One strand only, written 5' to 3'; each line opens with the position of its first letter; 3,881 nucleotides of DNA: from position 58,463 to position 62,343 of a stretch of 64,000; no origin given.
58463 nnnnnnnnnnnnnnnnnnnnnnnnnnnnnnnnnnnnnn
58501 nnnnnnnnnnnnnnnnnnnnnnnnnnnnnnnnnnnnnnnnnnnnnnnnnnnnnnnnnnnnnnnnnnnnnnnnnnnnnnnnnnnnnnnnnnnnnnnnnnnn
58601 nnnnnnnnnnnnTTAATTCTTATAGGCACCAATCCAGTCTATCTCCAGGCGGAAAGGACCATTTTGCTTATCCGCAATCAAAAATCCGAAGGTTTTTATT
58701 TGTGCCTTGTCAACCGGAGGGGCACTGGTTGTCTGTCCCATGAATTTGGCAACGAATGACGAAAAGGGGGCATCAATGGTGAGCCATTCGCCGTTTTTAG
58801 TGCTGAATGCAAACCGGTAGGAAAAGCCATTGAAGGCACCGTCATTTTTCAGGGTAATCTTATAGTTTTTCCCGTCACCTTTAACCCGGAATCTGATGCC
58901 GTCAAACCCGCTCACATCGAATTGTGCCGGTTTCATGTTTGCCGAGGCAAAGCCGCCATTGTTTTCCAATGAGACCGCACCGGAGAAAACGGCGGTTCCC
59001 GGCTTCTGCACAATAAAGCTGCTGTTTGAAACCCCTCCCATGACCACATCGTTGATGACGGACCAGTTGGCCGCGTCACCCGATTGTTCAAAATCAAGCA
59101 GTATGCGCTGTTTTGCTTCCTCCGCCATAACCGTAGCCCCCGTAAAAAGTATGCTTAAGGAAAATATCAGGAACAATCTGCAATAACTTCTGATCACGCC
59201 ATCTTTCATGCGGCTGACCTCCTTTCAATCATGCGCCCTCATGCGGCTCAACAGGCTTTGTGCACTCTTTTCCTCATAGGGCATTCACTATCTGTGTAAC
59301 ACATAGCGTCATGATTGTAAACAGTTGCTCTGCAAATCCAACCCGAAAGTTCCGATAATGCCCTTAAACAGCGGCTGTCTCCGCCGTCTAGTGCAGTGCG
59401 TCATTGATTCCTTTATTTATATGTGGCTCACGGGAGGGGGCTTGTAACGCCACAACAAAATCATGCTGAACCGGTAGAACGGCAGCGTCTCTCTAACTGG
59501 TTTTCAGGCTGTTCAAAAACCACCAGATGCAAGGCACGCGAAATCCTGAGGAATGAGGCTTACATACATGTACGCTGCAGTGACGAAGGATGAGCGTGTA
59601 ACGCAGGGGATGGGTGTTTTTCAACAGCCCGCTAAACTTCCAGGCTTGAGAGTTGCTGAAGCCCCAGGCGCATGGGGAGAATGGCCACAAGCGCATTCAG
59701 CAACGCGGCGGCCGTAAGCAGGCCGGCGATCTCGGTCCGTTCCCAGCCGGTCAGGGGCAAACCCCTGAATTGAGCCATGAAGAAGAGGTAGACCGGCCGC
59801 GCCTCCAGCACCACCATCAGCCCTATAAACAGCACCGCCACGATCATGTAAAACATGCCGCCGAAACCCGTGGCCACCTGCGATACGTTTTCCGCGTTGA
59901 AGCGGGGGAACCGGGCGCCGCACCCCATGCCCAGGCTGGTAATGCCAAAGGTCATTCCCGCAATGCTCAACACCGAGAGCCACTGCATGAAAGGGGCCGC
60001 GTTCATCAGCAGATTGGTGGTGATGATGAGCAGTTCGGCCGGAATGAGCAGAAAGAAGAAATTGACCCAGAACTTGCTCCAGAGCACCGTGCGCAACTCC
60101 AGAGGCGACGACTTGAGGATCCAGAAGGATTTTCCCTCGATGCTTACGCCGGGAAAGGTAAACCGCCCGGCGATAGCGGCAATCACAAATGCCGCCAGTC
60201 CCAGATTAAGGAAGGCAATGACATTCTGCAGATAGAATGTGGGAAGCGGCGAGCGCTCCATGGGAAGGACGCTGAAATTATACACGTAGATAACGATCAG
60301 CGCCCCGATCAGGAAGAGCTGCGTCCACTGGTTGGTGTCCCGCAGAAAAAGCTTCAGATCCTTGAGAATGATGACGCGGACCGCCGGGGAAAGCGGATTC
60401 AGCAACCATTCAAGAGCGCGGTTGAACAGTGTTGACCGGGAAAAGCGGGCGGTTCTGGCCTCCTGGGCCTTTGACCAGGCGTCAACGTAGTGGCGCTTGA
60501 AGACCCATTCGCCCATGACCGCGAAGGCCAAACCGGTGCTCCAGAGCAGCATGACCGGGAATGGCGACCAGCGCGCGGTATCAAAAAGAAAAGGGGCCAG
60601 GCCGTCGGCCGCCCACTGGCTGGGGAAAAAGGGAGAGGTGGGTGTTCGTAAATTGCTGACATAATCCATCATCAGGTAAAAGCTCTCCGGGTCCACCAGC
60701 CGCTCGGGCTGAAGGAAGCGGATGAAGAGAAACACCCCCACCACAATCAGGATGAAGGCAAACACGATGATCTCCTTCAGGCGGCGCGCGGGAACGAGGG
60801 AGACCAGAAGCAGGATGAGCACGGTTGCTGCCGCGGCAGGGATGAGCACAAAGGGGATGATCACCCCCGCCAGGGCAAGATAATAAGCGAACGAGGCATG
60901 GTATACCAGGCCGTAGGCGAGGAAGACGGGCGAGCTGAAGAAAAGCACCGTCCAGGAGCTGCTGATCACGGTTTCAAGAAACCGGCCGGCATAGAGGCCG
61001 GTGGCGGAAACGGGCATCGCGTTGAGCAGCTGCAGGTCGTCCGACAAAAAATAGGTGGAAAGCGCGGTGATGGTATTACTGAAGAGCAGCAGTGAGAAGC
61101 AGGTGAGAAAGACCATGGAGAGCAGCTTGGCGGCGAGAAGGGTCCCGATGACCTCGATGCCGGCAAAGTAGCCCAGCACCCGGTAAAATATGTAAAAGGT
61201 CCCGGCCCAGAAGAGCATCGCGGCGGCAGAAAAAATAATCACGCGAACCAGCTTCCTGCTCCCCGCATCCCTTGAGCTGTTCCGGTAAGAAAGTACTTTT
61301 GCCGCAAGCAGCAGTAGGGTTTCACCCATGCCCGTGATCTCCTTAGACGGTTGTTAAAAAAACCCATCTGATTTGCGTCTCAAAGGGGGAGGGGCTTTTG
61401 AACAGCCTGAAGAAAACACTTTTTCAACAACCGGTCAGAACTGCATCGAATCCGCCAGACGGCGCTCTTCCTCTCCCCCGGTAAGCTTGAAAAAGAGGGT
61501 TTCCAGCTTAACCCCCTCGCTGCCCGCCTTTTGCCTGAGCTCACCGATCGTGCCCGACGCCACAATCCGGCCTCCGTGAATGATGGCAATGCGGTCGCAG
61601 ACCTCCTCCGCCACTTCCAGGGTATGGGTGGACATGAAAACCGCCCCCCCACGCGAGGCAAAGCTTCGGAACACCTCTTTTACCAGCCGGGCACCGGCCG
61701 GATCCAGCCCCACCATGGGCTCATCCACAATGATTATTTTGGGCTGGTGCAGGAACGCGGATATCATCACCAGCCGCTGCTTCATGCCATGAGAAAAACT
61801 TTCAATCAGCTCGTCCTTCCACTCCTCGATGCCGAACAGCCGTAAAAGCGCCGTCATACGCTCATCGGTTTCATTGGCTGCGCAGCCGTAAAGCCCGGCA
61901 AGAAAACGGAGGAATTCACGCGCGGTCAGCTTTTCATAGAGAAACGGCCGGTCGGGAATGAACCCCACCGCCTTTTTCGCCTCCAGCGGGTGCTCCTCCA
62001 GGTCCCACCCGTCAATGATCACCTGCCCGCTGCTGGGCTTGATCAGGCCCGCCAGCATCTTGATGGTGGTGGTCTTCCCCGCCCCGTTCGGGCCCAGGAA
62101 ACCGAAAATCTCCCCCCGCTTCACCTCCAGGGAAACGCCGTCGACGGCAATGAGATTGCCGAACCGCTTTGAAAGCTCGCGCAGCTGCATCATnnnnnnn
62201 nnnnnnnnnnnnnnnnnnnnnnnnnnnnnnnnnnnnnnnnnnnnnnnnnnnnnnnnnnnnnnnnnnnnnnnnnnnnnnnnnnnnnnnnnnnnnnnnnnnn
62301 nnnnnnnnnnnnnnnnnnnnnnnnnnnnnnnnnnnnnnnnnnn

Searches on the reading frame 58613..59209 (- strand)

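Call 74: search_protein_families(library=pfam, proteins=[window:58613-59209:-])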
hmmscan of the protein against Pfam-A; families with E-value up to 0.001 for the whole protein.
window:58613-59209:- (198 aa): 2 families
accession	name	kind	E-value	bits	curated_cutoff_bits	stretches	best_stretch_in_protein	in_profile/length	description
PF08547.18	CIA30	-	1.3e-47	162.2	24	1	39-190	2-157/157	Complex I intermediate-associated protein 30 (CIA30)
PF03425.19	CBM_11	-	1.1e-08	35.8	27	1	30-188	8-174/182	Carbohydrate binding domain (family 11)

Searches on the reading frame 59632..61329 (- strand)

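Call 74: search_protein_families(library=pfam, proteins=[window:59632-61329:-])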
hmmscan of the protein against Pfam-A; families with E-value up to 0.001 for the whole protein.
window:59632-61329:- (565 aa): 1 family
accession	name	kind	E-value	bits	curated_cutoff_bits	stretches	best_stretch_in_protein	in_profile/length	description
PF16949.11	ABC_tran_2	-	2.6e-125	419.8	25.7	1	25-564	5-541/542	Putative ATP-binding cassette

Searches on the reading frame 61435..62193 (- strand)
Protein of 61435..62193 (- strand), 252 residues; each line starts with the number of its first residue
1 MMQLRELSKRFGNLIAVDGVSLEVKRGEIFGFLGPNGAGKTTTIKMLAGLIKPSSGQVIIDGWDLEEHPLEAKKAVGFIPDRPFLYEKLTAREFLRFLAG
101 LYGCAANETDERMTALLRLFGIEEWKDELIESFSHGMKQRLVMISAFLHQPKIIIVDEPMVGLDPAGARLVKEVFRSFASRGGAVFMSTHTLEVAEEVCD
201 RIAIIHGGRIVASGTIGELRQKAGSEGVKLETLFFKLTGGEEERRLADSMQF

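Call 74: search_protein_families(library=pfam, proteins=[window:61435-62193:-])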
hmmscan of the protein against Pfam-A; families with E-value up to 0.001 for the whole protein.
window:61435-62193:- (252 aa): 2 families
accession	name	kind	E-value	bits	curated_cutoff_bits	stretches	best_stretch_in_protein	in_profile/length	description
PF00005.33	ABC_tran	-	4.9e-31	108.6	25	1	18-160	2-136/137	ABC transporter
PF13304.12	AAA_21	-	1.1e-11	45.8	27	1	117-191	222-299/304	AAA domain, putative AbiEii toxin, Type IV TA system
